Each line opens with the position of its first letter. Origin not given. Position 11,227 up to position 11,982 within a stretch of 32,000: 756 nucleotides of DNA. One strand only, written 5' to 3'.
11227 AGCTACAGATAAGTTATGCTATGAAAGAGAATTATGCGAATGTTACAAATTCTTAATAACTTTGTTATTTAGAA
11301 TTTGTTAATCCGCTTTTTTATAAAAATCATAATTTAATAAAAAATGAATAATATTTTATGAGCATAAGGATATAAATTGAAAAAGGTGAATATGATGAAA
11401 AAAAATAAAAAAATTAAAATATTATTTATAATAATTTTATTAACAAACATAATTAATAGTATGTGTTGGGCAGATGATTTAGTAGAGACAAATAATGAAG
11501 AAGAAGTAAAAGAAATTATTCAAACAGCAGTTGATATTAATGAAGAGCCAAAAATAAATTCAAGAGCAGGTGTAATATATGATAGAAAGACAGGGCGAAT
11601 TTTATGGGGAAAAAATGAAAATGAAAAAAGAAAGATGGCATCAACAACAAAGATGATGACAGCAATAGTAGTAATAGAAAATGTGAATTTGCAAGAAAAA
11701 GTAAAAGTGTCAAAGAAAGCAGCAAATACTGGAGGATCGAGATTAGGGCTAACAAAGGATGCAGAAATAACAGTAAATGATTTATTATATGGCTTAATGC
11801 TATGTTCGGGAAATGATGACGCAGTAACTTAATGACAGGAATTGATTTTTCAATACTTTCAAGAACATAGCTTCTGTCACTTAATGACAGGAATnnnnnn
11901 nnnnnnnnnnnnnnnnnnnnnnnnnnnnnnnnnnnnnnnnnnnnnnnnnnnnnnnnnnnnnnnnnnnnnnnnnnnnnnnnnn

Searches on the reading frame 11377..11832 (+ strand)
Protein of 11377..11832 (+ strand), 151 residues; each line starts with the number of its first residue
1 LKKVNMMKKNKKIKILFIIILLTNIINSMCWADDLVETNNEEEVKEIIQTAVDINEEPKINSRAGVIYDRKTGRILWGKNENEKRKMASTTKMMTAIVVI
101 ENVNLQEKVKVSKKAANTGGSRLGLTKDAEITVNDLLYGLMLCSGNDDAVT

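Call 7: search_protein_families(library=pfam, proteins=[window:11377-11832:+], max_evalue=0.01)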
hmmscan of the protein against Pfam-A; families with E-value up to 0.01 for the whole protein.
window:11377-11832:+ (151 aa): 3 families
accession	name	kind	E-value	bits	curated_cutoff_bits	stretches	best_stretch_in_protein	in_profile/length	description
PF00768.25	Peptidase_S11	-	2.8e-22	79.8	27.6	1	55-150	5-109/239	D-alanyl-D-alanine carboxypeptidase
PF13354.11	Beta-lactamase2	-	3.4e-05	23.7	22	1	67-146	4-88/214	Beta-lactamase enzyme family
PF02113.21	Peptidase_S13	-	0.0086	15.3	22.8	0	55-102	9-58/444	D-Ala-D-Ala carboxypeptidase 3 (S13) family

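Call 70: search_protein_families(library=ncbifam, proteins=[window:11377-11832:+], max_evalue=0.01)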
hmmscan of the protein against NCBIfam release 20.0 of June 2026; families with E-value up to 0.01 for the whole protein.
window:11377-11832:+ (151 aa): 10 families
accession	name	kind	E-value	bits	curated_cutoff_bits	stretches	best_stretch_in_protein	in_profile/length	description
NF000471.1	vanY_of_D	exception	2.1e-10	40.4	625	1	35-151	69-190/354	transpeptidase-like D-Ala-D-Ala carboxypeptidase VanY-D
NF008489.0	PRK11397.1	equivalog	4.3e-10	38.9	610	1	54-150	29-136/389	serine-type D-Ala-D-Ala carboxypeptidase DacD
NF007445.0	PRK10001.1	equivalog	4.9e-10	38.7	765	1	48-150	25-138/400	serine-type D-Ala-D-Ala carboxypeptidase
NF008059.0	PRK10793.1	equivalog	2.5e-09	36.3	694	1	26-150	10-145/403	D-alanyl-D-alanine carboxypeptidase DacA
NF038273.1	strep_PBP3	exception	5.6e-09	35.5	490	1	55-150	21-124/407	D-alanyl-D-alanine carboxypeptidase PBP3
NF008668.0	PRK11669.1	equivalog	9.4e-09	34.8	294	1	49-141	29-124/316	D-alanyl-D-alanine endopeptidase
NF038258.2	PBP4_Staph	exception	4e-08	32.5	500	1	53-147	36-134/366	penicillin-binding protein PBP4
NF033103.1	bla_class_A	equivalog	0.00056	19.1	200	1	61-144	10-99/257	class A beta-lactamase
TIGR03092.1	SASP_sspI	equivalog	0.003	17.7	58.35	1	36-90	10-59/65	small acid-soluble spore protein SspI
NF041422.1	VirB10_subf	subfamily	0.0056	16.3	400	1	3-122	44-162/404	VirB10/TraB/TrbI family type IV secretion system protein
